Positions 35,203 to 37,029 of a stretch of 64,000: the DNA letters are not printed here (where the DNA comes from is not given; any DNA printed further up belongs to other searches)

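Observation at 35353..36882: Ser/Thr kinase fused to a bacteriohemerythrin domain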

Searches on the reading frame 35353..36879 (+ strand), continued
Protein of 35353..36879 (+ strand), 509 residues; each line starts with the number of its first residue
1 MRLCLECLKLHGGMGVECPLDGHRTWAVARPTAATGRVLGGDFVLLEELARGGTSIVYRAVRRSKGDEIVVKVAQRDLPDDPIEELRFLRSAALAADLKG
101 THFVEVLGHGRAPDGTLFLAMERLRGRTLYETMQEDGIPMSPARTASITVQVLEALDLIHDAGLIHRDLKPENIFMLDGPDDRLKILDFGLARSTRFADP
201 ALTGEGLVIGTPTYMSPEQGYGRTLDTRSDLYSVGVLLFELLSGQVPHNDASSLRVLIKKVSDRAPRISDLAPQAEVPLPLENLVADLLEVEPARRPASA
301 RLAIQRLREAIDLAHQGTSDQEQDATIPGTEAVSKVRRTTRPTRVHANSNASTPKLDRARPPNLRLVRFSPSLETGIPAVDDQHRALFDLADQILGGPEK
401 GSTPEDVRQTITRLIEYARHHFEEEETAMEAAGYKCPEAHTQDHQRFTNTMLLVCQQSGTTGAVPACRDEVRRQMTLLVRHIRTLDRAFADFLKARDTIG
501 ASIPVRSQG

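Call 28: find_encoding_contigs(protein=P0003, flank=10000)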
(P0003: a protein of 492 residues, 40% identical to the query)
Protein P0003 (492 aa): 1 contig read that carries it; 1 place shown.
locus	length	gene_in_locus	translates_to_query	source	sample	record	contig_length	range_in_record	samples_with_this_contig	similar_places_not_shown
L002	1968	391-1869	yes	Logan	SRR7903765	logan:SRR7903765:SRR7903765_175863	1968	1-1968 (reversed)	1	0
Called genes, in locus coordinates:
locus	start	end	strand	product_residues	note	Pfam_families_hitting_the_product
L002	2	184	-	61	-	?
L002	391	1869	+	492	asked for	PF00069:Pkinase, PF01636:APH (faint), PF03109:ABC1 (faint), PF07714:PK_Tyr_Ser-Thr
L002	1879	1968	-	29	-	?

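Call 29: find_encoding_contigs(protein=P0001, flank=10000)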
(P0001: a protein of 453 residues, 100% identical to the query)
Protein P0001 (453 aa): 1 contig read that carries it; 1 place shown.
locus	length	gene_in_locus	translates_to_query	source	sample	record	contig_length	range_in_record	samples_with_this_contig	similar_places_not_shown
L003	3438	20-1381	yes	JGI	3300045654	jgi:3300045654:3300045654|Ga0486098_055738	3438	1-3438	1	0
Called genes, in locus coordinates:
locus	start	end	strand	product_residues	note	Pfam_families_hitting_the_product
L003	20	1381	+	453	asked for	PF00069:Pkinase, PF07714:PK_Tyr_Ser-Thr, PF01814:Hemerythrin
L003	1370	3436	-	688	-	?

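Call 37: search_protein_representatives(protein=window:35353-36879:+)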
Query: 509 residues. Proteins with E-value up to 0.001 (for the whole library): 1062654; up to 1e-10: 696260; up to 1e-30: 80514. The best 150 are listed.
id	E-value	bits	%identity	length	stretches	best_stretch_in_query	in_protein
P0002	3.0e-131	454.6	48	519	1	1-500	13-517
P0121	9.6e-121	420.0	30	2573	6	40-297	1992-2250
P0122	9.7e-115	400.2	31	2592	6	40-310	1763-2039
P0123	1.1e-105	370.4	35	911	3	1-299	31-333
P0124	2.4e-100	352.7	36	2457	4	40-301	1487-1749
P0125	1.2e-97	343.8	30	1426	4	35-309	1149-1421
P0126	2.1e-94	333.1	33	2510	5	41-323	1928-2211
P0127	2.4e-94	332.9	43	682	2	2-309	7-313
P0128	5.9e-93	328.4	30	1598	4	39-288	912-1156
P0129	2.5e-90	319.7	40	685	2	1-343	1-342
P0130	3.8e-90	319.1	40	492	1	2-497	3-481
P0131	5.7e-89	315.2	39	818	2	46-309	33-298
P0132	2.2e-88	313.3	29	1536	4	40-310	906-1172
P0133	2.2e-88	313.3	33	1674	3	35-331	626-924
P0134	9.9e-88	311.1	37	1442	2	33-306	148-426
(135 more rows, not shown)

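Call 39: search_protein_families(library=pfam, proteins=[P0127, P0129, P0130, P0003, P0002], max_evalue=0.01)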
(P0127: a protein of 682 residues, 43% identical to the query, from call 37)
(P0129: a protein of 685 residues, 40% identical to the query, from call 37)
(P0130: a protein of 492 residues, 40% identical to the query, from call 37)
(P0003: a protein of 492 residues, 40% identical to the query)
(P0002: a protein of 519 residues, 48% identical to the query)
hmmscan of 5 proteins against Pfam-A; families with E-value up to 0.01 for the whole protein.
P0127 (682 aa): 6 families
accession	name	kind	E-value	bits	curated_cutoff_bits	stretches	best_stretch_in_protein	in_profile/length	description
PF00069.31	Pkinase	-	4.8e-43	147.9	31.7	1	49-304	2-254/263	Protein kinase domain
PF07714.23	PK_Tyr_Ser-Thr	-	3.1e-28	99.2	23.1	1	51-302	4-250/258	Protein tyrosine and serine/threonine kinase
PF03109.22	ABC1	-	1.5e-08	34.6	22.9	1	116-202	140-220/244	ABC1 atypical kinase-like domain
PF01814.28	Hemerythrin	-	5.5e-08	33.8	25.3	1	539-653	2-124/127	Hemerythrin HHE cation binding domain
PF01636.29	APH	-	6.7e-06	26.5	23.2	1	52-163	3-109/239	Phosphotransferase enzyme family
PF17667.7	Pkinase_fungal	-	0.0029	16.8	24.1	1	163-224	305-365/387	Fungal protein kinase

P0129 (685 aa): 7 families
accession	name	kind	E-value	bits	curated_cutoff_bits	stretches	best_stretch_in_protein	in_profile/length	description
PF00069.31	Pkinase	-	3.5e-43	148.3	31.7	1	45-300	3-255/263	Protein kinase domain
PF07714.23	PK_Tyr_Ser-Thr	-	1.1e-24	87.6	23.1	1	49-297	7-250/258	Protein tyrosine and serine/threonine kinase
PF01814.28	Hemerythrin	-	4.8e-11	43.7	25.3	1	537-652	2-125/127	Hemerythrin HHE cation binding domain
PF03109.22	ABC1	-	1.1e-06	28.4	22.9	1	112-193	141-216/244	ABC1 atypical kinase-like domain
PF01636.29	APH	-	0.0009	19.5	23.2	1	51-159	6-110/239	Phosphotransferase enzyme family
PF06293.20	Kdo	-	0.0016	18.3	21.3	1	116-192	94-170/207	Lipopolysaccharide kinase (Kdo/WaaP) family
PF17667.7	Pkinase_fungal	-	0.0063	15.7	24.1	1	146-232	295-378/387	Fungal protein kinase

P0130 (492 aa): 4 families
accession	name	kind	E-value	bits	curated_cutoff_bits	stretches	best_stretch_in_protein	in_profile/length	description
PF00069.31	Pkinase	-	6.3e-39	134.4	31.7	1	46-300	4-255/263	Protein kinase domain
PF07714.23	PK_Tyr_Ser-Thr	-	7.4e-20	71.8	23.1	1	46-299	4-251/258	Protein tyrosine and serine/threonine kinase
PF03109.22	ABC1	-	2.9e-05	23.8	22.9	1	119-198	145-220/244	ABC1 atypical kinase-like domain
PF01636.29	APH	-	0.0002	21.6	23.2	1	47-138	3-86/239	Phosphotransferase enzyme family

P0003 (492 aa): 5 families
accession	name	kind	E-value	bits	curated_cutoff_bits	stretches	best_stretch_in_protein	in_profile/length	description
PF00069.31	Pkinase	-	2.4e-38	132.5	31.7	1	47-299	5-254/263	Protein kinase domain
PF07714.23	PK_Tyr_Ser-Thr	-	8.3e-19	68.3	23.1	1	47-298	5-250/258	Protein tyrosine and serine/threonine kinase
PF01636.29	APH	-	2e-06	28.2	23.2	2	49-135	5-86/239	Phosphotransferase enzyme family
PF03109.22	ABC1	-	3.6e-06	26.7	22.9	1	118-198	144-220/244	ABC1 atypical kinase-like domain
PF01814.28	Hemerythrin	-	0.0031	18.4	25.3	1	364-474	4-123/127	Hemerythrin HHE cation binding domain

P0002 (519 aa): 6 families
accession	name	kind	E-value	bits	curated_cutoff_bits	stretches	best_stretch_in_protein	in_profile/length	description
PF00069.31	Pkinase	-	3.3e-39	135.3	31.7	1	55-318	1-257/263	Protein kinase domain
PF07714.23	PK_Tyr_Ser-Thr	-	7.7e-26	91.4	23.1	1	57-314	3-251/258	Protein tyrosine and serine/threonine kinase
PF01814.28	Hemerythrin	-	7.7e-13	49.5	25.3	1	392-504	1-121/127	Hemerythrin HHE cation binding domain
PF01636.29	APH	-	0.00056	20.2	23.2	0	78-173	21-109/239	Phosphotransferase enzyme family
PF06293.20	Kdo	-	0.0027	17.6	21.3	1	143-207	106-170/207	Lipopolysaccharide kinase (Kdo/WaaP) family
PF17667.7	Pkinase_fungal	-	0.0053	16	24.1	1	163-248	294-378/387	Fungal protein kinase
